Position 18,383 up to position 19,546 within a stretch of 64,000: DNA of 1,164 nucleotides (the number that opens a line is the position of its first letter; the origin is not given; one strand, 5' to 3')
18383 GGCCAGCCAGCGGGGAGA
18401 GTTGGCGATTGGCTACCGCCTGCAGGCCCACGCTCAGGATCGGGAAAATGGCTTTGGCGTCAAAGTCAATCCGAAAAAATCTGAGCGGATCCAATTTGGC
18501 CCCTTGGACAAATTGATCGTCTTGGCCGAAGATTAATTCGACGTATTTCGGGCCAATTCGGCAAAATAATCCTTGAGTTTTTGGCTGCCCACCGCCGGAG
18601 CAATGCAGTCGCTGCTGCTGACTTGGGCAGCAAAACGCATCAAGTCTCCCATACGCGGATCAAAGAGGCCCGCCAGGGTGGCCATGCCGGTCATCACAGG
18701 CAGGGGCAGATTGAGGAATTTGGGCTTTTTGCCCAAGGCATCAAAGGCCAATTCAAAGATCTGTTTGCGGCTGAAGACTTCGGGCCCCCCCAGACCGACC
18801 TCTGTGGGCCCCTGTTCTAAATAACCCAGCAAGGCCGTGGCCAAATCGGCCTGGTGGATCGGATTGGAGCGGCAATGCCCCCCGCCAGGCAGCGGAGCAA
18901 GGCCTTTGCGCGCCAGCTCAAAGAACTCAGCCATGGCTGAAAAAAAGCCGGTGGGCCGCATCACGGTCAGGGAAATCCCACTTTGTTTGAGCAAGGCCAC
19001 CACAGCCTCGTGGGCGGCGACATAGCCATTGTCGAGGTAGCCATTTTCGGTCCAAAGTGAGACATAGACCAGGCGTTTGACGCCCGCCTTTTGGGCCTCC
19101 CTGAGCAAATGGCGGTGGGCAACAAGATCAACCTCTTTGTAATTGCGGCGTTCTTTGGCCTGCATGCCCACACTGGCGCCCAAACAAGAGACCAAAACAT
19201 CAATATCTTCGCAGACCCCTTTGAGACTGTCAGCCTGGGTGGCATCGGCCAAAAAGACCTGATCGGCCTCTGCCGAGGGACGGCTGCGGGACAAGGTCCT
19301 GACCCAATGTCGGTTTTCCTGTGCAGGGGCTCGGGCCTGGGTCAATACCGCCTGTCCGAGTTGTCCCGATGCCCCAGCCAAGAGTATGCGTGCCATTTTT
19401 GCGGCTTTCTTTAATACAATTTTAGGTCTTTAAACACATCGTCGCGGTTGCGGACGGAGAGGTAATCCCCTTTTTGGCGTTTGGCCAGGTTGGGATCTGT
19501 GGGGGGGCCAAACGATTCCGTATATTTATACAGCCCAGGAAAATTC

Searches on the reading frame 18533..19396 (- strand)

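Call 58: search_protein_families(library=pfam, proteins=[window:18533-19396:-], max_evalue=0.0001)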
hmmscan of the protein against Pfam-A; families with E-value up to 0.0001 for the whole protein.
window:18533-19396:- (287 aa): 4 families
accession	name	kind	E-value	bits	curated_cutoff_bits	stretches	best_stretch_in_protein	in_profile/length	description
PF13460.12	NAD_binding_10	-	6.3e-16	59.2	27.2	1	8-192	1-180/184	NAD(P)H-binding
PF01370.27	Epimerase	-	1.5e-09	38.1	20.9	1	4-113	1-114/240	NAD dependent epimerase/dehydratase family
PF05368.20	NmrA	-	6.4e-06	26.4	27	1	3-163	4-165/298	NmrA-like family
PF01073.25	3Beta_HSD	-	2.1e-05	24.1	22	1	41-113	43-115/280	3-beta hydroxysteroid dehydrogenase/isomerase family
